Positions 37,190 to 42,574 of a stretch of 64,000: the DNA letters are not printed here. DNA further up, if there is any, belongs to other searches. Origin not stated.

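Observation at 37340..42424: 1694-aa GLUG-repeat giant surface protein with FN3 and a C-terminal peptidoglycan-binding domain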

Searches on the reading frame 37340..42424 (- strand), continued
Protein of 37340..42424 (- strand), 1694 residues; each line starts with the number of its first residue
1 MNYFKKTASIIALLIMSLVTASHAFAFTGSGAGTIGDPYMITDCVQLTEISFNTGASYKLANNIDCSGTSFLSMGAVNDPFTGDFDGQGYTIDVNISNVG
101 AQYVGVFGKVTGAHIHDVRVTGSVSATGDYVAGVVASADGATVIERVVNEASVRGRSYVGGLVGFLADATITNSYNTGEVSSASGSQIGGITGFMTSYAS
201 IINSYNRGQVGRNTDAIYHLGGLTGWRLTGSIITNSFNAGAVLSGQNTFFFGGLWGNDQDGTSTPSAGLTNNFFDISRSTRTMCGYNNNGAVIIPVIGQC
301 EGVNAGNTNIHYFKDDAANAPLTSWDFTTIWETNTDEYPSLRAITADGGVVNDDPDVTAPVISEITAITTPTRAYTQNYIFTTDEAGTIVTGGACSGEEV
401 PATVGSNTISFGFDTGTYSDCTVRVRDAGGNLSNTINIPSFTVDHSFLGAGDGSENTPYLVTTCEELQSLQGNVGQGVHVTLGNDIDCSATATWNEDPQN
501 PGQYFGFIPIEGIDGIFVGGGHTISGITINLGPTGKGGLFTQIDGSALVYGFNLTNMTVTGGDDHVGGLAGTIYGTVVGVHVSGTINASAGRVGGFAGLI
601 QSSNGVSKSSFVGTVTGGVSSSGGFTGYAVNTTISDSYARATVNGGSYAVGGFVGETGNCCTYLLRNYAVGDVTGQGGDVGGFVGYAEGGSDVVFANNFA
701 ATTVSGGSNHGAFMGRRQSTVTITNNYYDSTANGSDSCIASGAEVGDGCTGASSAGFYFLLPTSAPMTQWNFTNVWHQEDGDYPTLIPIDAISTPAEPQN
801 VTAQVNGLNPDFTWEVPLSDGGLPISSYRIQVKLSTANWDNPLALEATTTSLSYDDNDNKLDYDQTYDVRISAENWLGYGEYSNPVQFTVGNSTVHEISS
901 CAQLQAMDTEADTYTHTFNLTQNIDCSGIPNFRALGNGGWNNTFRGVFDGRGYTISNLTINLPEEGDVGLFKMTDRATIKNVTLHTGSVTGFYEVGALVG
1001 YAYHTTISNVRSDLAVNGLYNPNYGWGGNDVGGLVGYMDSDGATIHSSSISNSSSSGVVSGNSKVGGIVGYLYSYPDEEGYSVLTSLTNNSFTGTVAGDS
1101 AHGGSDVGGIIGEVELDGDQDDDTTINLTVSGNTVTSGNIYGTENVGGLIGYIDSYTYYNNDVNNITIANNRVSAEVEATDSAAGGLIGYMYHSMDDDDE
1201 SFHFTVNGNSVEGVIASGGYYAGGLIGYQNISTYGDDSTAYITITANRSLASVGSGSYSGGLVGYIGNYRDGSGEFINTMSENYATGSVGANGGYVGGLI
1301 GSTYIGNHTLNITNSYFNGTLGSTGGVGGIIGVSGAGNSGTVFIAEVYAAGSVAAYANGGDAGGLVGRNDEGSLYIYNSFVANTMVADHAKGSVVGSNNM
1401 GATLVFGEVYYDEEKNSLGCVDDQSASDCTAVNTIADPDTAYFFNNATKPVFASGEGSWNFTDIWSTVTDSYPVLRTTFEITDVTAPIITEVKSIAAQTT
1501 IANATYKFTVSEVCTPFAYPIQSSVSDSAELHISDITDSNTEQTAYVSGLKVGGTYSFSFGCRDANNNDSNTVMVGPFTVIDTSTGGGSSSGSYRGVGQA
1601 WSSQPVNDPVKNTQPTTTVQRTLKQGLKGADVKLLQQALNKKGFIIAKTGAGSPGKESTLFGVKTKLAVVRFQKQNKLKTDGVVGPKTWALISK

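Call 60: find_encoding_contigs(protein=P0004, flank=6000, max_places=2)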
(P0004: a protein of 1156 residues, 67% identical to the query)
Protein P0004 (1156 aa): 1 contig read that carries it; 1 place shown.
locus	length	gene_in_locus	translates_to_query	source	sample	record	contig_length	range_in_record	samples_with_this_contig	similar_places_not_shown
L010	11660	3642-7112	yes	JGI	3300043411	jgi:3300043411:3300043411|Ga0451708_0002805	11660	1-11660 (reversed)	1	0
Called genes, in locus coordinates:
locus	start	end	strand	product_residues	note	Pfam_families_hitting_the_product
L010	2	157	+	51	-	?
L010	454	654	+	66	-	PF09905:VF530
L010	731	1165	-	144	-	-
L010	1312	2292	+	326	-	PF13310:Virulence_RhuM, PF02661:Fic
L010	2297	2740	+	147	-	-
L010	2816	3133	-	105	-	-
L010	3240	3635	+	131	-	-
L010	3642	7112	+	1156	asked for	PF05342:Peptidase_M26_N (faint), PF07581:Glug (faint), PF00041:fn3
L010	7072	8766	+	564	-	PF01471:PG_binding_1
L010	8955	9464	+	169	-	-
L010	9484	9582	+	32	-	-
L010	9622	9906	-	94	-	-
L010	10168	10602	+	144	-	-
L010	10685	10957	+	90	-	PF03831:YjdM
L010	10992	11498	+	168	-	PF03724:META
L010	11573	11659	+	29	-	?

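Call 68: list_cluster_members(proteins=[P0001, P0048, P0115, P0126, P0011, P0014, P0127, P0131])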
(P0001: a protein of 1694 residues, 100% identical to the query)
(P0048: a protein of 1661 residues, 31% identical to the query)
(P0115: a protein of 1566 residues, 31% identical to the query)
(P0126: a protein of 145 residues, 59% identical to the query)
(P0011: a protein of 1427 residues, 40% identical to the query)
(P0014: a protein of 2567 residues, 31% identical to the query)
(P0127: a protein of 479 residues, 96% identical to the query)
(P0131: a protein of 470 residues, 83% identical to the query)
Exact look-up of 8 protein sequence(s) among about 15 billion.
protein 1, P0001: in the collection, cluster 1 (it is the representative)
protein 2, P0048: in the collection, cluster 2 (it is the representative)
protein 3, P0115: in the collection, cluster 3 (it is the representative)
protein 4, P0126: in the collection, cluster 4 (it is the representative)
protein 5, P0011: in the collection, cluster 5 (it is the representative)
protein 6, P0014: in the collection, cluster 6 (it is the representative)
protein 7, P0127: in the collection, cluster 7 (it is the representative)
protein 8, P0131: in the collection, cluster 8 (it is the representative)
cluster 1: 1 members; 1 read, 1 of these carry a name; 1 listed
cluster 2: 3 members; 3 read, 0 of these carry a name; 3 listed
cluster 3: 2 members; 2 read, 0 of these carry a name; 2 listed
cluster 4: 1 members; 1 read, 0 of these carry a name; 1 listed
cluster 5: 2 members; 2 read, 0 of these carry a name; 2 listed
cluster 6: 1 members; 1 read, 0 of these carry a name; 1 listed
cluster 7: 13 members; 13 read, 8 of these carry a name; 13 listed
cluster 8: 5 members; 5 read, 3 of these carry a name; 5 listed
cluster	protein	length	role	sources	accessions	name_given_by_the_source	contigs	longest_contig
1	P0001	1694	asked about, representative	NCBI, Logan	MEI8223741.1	MAG: peptidoglycan-binding protein [bacterium]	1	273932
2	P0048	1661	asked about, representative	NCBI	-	-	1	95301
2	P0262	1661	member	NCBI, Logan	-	-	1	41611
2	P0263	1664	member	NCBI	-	-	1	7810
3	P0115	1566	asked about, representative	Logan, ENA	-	-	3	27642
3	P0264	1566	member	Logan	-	-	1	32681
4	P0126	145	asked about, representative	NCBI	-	-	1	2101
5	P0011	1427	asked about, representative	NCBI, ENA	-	-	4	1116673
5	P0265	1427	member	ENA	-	-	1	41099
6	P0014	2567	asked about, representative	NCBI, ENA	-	-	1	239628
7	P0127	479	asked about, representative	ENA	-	-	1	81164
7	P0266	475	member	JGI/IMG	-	aspartyl-tRNA(Asn)/glutamyl-tRNA(Gln) amidotransferase subunit B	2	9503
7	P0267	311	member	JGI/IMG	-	aspartyl-tRNA(Asn)/glutamyl-tRNA(Gln) amidotransferase subunit B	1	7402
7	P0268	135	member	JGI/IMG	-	aspartyl-tRNA(Asn)/glutamyl-tRNA(Gln) amidotransferase subunit B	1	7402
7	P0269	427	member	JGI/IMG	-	aspartyl-tRNA(Asn)/glutamyl-tRNA(Gln) amidotransferase subunit B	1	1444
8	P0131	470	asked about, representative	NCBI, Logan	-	-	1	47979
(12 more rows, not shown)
